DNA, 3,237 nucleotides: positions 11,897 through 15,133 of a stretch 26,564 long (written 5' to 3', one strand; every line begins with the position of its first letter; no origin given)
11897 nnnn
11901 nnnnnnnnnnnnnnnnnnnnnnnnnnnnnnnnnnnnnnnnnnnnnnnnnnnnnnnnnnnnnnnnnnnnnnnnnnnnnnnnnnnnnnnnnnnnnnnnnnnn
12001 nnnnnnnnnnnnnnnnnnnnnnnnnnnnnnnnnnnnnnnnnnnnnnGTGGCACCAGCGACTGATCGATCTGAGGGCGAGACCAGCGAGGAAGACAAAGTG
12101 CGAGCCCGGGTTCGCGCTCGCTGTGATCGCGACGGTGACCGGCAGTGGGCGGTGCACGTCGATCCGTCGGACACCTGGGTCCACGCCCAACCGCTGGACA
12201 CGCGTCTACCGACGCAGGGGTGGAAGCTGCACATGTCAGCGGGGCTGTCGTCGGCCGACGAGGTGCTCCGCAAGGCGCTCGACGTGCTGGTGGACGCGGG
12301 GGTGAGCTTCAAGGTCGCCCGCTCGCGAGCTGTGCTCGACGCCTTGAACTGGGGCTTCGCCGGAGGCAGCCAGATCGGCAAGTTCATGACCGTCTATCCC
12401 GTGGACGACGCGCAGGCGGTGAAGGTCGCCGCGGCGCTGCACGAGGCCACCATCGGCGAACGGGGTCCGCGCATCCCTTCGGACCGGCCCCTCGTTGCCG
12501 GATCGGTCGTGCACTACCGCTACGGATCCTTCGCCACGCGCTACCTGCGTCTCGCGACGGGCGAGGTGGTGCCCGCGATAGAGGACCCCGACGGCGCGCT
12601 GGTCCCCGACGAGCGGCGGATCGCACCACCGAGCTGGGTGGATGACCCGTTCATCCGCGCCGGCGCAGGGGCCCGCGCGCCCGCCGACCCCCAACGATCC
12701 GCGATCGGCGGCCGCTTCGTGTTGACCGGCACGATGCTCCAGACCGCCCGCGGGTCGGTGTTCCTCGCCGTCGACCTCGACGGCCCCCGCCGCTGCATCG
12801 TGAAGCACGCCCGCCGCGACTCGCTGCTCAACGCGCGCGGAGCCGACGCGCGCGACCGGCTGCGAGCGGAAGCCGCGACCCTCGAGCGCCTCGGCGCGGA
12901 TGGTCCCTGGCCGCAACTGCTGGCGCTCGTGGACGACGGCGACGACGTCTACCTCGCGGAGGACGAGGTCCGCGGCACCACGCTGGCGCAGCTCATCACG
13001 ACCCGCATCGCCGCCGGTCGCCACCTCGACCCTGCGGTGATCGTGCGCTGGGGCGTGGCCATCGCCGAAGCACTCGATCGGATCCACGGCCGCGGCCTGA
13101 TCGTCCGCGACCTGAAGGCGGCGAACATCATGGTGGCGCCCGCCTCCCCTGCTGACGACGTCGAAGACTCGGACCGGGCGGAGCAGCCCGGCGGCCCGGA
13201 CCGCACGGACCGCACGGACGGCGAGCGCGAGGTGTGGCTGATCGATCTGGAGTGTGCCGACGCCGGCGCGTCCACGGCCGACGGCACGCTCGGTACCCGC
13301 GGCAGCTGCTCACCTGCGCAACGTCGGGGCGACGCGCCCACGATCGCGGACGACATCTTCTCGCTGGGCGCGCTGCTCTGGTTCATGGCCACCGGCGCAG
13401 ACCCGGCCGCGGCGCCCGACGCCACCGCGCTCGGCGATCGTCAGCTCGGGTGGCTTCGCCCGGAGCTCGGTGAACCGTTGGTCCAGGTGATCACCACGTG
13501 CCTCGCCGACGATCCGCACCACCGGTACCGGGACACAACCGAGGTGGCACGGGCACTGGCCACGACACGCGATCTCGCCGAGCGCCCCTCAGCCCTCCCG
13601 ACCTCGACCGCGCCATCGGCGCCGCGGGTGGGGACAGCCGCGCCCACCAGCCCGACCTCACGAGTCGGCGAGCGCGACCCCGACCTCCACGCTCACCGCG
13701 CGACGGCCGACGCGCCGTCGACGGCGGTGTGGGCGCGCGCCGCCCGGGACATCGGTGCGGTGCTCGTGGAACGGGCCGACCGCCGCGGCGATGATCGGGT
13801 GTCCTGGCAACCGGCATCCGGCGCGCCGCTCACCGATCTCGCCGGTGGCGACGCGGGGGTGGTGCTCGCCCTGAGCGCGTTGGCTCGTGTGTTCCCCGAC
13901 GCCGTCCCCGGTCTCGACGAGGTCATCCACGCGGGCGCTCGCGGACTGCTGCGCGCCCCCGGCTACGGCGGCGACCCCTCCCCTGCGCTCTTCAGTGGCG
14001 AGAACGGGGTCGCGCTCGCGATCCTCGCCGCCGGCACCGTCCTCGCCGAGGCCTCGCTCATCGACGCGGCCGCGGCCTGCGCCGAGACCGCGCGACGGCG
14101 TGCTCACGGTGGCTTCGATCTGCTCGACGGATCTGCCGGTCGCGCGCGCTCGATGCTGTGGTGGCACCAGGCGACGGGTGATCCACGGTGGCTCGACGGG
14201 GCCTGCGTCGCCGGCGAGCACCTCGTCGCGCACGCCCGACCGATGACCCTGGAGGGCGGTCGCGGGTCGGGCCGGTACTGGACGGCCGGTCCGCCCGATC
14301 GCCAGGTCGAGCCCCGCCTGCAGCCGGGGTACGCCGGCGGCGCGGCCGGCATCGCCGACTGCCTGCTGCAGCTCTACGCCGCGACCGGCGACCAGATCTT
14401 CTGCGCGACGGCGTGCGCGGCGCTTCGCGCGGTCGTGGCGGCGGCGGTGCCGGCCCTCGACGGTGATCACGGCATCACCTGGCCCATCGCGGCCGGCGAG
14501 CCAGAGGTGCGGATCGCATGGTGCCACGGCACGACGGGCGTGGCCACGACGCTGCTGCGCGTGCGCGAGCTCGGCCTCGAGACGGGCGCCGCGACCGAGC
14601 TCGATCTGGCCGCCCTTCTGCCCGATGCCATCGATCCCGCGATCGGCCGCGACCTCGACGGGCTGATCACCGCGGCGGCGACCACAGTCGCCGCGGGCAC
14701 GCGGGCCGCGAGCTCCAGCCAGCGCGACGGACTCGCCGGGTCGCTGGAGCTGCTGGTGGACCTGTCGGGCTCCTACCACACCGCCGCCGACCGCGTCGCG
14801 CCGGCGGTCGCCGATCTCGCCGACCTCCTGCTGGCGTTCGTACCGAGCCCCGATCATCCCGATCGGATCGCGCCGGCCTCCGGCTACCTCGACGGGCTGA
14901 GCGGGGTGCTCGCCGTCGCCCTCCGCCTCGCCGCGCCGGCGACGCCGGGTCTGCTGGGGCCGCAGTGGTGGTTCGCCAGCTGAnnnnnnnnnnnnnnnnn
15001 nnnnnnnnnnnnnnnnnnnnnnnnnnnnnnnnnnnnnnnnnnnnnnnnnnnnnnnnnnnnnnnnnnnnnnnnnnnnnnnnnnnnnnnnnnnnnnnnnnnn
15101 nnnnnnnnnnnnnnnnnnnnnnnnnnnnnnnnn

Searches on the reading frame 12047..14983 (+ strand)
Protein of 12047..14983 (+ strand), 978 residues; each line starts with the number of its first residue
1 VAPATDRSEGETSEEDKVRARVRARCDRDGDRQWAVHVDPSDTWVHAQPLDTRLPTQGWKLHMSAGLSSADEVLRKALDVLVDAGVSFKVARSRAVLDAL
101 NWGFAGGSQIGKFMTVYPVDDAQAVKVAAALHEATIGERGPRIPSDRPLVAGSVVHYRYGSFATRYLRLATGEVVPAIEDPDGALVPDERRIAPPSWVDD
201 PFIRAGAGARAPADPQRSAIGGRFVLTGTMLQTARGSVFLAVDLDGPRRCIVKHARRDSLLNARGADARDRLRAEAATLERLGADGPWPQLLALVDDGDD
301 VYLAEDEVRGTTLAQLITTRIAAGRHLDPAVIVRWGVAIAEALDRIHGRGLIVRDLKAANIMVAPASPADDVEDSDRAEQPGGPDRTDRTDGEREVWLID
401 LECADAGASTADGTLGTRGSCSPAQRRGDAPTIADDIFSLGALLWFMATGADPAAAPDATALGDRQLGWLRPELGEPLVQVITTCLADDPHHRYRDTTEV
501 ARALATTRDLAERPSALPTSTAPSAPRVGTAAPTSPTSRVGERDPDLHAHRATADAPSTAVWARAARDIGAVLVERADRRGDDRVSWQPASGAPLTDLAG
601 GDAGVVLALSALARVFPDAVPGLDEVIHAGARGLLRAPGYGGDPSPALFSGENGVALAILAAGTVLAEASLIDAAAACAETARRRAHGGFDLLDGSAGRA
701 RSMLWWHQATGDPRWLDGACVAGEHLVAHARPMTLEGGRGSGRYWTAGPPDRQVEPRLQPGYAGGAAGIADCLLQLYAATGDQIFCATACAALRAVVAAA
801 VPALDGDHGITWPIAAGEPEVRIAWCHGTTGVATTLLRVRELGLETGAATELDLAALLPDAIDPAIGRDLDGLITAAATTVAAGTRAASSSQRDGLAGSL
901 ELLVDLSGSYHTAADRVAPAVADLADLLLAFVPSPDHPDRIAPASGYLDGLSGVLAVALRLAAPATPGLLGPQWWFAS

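Call 6: search_protein_families(library=pfam, proteins=[window:12047-14983:+], max_evalue=1)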
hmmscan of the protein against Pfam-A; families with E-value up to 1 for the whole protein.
window:12047-14983:+ (978 aa): 4 families
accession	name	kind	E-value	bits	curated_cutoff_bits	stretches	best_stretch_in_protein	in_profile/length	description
PF25816.1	RamC_N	-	1e-53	182.1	27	1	31-207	10-184/191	RamC, N-terminal domain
PF05147.19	LANC_like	-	3.2e-19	69.2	23.2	1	597-965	6-341/350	Lanthionine synthetase C-like protein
PF00069.31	Pkinase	-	7.2e-11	42.4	31.7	1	236-494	13-252/263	Protein kinase domain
PF07714.23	PK_Tyr_Ser-Thr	-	0.0004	20.2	23.1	1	267-364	43-136/258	Protein tyrosine and serine/threonine kinase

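Call 7: search_protein_families(library=ncbifam, proteins=[window:12047-14983:+], max_evalue=1)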
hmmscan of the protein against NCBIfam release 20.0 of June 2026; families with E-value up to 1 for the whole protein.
window:12047-14983:+ (978 aa): 9 families
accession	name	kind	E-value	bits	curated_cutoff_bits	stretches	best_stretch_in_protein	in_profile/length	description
NF038150.1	lanthi_synth_IV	equivalog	1.2e-149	500.3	650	2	38-369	3-337/851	class IV lanthionine synthetase LanL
NF038151.1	lanthi_synth_III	equivalog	8.8e-98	328.7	575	2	29-365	31-371/833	class III lanthionine synthetase LanKC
TIGR03897.1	lanti_2_LanM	subfamily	5.1e-20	70.9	304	2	648-856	647-842/932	type 2 lanthipeptide synthetase LanM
NF033483.0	PknB_PASTA_kin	equivalog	3.8e-16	59.2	450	2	235-365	20-142/563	Stk1 family PASTA domain-containing Ser/Thr kinase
NF033442.0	BREX_PglW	equivalog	7.8e-10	37.1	990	2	423-529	397-507/1391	BREX system serine/threonine kinase PglW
NF052427.1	StpK7MSMEG_1200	equivalog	2.3e-09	36.3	900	2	301-364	82-142/601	serine/threonine protein kinase StpK7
NF047741.1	antiphage_MADS6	equivalog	7.5e-09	34.6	460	2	430-526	379-479/612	methylation-associated defense system protein kinase MAD6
NF009651.0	PRK13184.1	equivalog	2.5e-06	25.7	839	1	231-504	11-287/932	serine/threonine-protein kinase PknD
NF033068.1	APH_3p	equivalog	0.18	11.3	205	1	254-317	32-95/255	APH(3') family aminoglycoside O-phosphotransferase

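Call 18: search_solved_structures(query=window:12047-14980:+, max_evalue=0.001, show_alignments=3)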
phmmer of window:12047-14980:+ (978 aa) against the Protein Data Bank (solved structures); distinct sequences matched with E-value up to 0.001: 33.
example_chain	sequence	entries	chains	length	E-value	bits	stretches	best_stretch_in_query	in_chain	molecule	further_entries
8car_A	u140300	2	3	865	1.1e-36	129.7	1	42-369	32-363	Serine/threonine protein kinase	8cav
8sao_B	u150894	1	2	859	8.4e-23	83.8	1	31-365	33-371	Class III lanthionine synthetase LanKC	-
8sap_A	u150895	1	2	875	8.7e-23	83.8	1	31-365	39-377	Class III lanthionine synthetase LanKC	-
8sam_A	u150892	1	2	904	9.4e-23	83.7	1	31-365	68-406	Class III lanthipeptide, Class III lanthionine synthetase LanKC fusion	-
9wop_A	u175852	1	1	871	2.3e-21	79.1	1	40-365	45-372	Protein kinase domain-containing protein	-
9wj0_A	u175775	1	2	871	2.3e-21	79.1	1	40-365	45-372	Protein kinase domain-containing protein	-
8w7l_A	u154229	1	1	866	1.6e-08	36.6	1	39-365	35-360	Protein kinase domain-containing protein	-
8w7a_A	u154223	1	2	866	1.6e-08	36.6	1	39-365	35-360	Protein kinase domain-containing protein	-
8w7j_A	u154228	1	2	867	1.6e-08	36.6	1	39-365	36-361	Protein kinase domain-containing protein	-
8wgo_A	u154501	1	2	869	1.6e-08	36.6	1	39-365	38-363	Protein kinase domain-containing protein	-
8w7l_B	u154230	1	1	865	2.1e-08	36.2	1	39-365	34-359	Protein kinase domain-containing protein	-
3f61_A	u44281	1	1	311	3.3e-08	35.5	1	237-516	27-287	Serine/threonine-protein kinase pknB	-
7naa_A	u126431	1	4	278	5.4e-08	34.8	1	232-505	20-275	Non-specific serine/threonine protein kinase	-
7wj6_A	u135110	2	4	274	1e-07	33.9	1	235-367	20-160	Serine/threonine protein kinase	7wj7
3ori_A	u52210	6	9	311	1.4e-07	33.4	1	403-515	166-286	Serine/threonine protein kinase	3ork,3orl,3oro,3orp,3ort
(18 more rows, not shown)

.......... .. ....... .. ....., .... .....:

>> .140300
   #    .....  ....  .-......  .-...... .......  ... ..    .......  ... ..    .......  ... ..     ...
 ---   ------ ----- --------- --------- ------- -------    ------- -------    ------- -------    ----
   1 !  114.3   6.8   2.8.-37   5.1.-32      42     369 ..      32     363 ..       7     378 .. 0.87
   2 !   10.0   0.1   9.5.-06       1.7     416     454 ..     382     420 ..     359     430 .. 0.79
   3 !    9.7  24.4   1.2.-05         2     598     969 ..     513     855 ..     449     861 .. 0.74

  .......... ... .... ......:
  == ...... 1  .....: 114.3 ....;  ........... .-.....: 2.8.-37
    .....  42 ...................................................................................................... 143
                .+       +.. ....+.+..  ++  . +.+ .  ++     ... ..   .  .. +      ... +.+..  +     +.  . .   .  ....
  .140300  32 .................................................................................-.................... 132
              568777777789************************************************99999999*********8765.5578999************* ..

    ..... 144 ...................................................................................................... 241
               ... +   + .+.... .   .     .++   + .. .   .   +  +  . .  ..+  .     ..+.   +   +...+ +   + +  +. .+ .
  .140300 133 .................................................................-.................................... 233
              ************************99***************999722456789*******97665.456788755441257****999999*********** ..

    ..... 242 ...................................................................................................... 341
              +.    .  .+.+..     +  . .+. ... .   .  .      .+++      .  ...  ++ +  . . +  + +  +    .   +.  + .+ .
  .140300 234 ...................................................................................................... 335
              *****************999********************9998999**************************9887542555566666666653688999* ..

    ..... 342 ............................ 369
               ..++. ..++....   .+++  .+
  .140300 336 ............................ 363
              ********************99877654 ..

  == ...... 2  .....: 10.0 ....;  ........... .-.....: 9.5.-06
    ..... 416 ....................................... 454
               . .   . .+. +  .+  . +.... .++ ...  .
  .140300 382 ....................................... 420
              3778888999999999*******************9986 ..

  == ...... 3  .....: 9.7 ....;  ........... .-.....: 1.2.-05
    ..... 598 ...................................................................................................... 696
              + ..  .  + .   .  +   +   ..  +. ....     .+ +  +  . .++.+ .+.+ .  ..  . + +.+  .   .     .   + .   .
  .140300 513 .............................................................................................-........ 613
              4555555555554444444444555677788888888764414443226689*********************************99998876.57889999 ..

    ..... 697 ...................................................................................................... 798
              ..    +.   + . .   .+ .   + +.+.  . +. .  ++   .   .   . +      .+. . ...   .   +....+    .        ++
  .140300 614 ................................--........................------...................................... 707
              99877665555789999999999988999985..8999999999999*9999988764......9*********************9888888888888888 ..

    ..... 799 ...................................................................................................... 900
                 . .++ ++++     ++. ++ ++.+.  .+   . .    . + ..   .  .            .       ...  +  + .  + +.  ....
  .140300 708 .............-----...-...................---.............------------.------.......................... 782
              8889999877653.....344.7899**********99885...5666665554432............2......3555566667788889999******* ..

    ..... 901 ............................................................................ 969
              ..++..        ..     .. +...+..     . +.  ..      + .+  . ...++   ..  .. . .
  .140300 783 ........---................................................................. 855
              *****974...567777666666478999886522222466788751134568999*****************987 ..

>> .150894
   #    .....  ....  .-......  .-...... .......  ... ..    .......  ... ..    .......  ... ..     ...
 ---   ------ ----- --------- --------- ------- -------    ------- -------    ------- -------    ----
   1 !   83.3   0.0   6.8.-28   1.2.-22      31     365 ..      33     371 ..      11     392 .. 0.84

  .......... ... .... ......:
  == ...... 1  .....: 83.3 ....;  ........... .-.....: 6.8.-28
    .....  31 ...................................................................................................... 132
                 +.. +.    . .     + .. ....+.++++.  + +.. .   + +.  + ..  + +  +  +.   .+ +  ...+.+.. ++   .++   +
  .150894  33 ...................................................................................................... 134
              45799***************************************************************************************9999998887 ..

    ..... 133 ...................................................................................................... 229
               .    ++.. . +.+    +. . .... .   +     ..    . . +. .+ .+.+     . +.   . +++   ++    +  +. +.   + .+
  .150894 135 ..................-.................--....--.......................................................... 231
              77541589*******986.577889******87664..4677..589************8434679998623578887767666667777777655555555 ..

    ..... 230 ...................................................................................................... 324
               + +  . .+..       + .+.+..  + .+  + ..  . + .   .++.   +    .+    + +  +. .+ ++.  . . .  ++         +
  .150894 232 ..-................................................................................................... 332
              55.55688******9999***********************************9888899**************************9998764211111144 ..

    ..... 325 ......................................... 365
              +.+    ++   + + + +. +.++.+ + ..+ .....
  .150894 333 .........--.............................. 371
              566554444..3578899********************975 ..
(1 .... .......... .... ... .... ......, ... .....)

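Call 46: find_homologous_proteins(query=window:12047-14980:+, max_evalue=1e-30)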
Query window:12047-14980:+ (978 aa): 92 proteins with E <= 1e-30 among 8000 candidates.
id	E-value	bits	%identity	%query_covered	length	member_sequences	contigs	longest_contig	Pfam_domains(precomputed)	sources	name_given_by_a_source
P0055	0.0e+0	2113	100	98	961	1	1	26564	PF00069.32,PF25816.2,PF05147.20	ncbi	-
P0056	0.0e+0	1369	70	100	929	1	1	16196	PF07714.24,PF00069.32,PF25816.2,PF05147.20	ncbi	-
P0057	4.4e-205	702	45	98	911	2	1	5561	PF00069.32,PF25816.2,PF05147.20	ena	-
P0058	4.2e-186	639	53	47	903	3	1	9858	PF00069.32,PF25816.2,PF05147.20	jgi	-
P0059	3.2e-185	636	43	99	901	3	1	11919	PF00069.32,PF25816.2,PF05147.20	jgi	jgi:hypothetical protein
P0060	3.7e-185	636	43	97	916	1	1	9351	PF07714.24,PF00069.32,PF25816.2,PF05147.20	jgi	-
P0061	5.8e-143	497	40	97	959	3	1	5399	PF07714.24,PF00069.32,PF25816.2,PF05147.20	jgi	jgi:hypothetical protein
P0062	1.5e-135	472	37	94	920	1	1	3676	PF07714.24,PF00069.32,PF25816.2,PF05147.20,PF01636.30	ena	-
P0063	1.5e-134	469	36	95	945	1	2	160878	PF07714.24,PF00069.32,PF25816.2,PF05147.20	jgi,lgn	jgi:tRNA A-37 threonylcarbamoyl transferase component Bud32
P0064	6.3e-134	467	36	95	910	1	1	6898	PF07714.24,PF00069.32,PF25816.2,PF05147.20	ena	-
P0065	6.6e-131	457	36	95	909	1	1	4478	PF07714.24,PF00069.32,PF25816.2,PF05147.20,PF01636.30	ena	-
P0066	2.7e-130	455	37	95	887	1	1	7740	PF07714.24,PF00069.32,PF25816.2,PF05147.20,PF01636.30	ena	-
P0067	5.3e-130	454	43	48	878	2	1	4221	PF07714.24,PF00069.32,PF25816.2,PF05147.20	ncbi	ncbi:MAG: class IV lanthionine synthetase LanL, partial [Chloroflexota bacterium]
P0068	9.5e-129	449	38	97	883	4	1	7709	PF07714.24,PF00069.32,PF25816.2,PF05147.20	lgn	-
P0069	4.2e-127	444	37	96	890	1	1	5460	PF07714.24,PF00069.32,PF25816.2,PF05147.20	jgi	jgi:tRNA A-37 threonylcarbamoyl transferase component Bud32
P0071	1.2e-126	443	37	96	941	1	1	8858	PF07714.24,PF00069.32,PF25816.2,PF05147.20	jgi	jgi:serine/threonine protein kinase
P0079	1.2e-120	423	37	93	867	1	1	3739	PF07714.24,PF00069.32,PF25816.2,PF05147.20,PF01636.30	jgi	jgi:serine/threonine protein kinase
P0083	1.7e-119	419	36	91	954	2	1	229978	PF07714.24,PF00069.32,PF25816.2,PF05147.20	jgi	-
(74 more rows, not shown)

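Call 49: find_encoding_contigs(protein=P0057, flank=4000, max_places=1)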
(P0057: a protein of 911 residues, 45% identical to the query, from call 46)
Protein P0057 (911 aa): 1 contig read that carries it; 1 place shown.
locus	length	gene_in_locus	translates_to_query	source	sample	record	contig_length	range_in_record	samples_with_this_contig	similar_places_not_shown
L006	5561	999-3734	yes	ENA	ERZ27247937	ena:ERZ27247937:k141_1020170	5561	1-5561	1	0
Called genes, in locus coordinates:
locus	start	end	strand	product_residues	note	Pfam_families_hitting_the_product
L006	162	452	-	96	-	-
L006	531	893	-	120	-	-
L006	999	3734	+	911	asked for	PF25816:RamC_N, PF00069:Pkinase, PF05147:LANC_like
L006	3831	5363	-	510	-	PF02142:MGS, PF01808:AICARFT_IMPCHas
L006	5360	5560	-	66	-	?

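Call 50: find_encoding_contigs(protein=P0059, flank=5000, max_places=1)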
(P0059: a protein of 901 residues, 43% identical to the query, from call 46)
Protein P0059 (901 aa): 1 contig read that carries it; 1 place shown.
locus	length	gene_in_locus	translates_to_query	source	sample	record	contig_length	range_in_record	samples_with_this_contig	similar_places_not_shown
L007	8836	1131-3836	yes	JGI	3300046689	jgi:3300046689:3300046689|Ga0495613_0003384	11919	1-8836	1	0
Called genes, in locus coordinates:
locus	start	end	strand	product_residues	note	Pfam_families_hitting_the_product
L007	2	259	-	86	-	?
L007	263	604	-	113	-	PF12802:MarR_2 (weak), PF12840:HTH_20, PF01022:HTH_5, PF09339:HTH_IclR (faint)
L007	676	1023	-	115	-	-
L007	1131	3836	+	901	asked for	PF25816:RamC_N, PF00069:Pkinase, PF05147:LANC_like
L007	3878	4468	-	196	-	PF01872:RibD_C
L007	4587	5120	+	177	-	PF01161:PBP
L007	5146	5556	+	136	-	PF00165:HTH_AraC (weak), PF12833:HTH_18, PF00165:HTH_AraC (weak)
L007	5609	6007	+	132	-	PF00903:Glyoxalase, PF12681:Glyoxalase_2 (faint), PF13669:Glyoxalase_4 (weak), PF18029:Glyoxalase_6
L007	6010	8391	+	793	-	PF02463:SMC_N (faint), PF20703:nSTAND1 (faint), PF13555:AAA_29 (faint), PF00684:DnaJ_CXXCXGXG (faint), PF00005:ABC_tran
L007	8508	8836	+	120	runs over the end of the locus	PF12680:SnoaL_2, PF13474:SnoaL_3, PF14534:DUF4440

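Call 51: find_encoding_contigs(protein=P0071, flank=5000, max_places=1)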
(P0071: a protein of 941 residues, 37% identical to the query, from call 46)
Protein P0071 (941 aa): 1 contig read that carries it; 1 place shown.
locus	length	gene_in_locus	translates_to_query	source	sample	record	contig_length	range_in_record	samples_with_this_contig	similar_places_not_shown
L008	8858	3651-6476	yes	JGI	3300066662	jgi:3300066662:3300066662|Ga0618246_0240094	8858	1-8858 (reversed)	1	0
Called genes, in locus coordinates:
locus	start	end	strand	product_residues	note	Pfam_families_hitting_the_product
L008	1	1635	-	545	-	?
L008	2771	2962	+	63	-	-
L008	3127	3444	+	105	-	-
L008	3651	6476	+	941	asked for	PF25816:RamC_N, PF00069:Pkinase, PF07714:PK_Tyr_Ser-Thr (weak), PF05147:LANC_like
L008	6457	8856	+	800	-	?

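Call 52: find_encoding_contigs(protein=P0079, flank=4000, max_places=1)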
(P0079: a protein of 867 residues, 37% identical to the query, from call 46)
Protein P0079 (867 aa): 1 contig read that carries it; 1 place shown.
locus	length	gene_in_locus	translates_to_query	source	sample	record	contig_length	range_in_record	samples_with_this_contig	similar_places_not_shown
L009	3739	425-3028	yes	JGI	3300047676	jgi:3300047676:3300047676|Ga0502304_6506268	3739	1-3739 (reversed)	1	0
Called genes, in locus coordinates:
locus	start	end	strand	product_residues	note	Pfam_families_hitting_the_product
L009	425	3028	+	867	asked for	PF25816:RamC_N, PF00069:Pkinase, PF07714:PK_Tyr_Ser-Thr, PF01636:APH (faint), PF05147:LANC_like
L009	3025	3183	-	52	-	-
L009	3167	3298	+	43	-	-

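Call 75: find_encoding_contigs(protein=P0063, flank=3500, max_places=1)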
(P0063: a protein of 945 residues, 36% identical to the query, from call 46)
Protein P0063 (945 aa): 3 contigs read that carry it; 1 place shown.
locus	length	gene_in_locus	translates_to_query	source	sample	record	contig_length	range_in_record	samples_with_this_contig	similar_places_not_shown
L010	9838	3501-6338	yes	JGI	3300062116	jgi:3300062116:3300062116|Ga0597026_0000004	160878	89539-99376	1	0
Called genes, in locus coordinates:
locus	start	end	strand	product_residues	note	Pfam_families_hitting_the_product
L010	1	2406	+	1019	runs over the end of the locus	PF00664:ABC_membrane, PF00005:ABC_tran, PF02463:SMC_N (faint), PF13304:AAA_21 (faint), PF00027:cNMP_binding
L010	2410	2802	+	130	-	-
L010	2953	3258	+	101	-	-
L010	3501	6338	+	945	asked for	PF25816:RamC_N, PF00069:Pkinase, PF07714:PK_Tyr_Ser-Thr, PF05147:LANC_like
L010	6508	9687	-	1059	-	PF04313:HSDR_N, PF04851:ResIII, PF18766:SWI2_SNF2, PF22679:T1R_D3-like, PF11867:T1RH-like_C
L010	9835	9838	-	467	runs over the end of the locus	PF04326:SLFN_AlbA_2, PF13749:HATPase_c_4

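Call 76: find_encoding_contigs(protein=P0083, flank=3500, max_places=1)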
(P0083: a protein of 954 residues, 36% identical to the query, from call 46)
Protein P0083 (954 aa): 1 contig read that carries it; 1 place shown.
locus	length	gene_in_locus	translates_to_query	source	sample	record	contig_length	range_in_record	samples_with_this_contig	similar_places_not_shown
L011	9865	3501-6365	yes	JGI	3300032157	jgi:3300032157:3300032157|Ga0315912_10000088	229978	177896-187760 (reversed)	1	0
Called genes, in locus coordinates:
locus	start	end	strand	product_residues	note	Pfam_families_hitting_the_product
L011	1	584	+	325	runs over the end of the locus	-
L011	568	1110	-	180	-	PF19502:DUF6036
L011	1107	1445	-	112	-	-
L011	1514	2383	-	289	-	PF05050:Methyltransf_21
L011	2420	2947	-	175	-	-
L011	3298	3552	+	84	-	-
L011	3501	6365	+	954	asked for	PF25816:RamC_N, PF00069:Pkinase, PF07714:PK_Tyr_Ser-Thr, PF05147:LANC_like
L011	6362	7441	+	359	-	-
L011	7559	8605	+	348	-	PF01112:Asparaginase_2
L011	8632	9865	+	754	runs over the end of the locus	PF00990:GGDEF (weak)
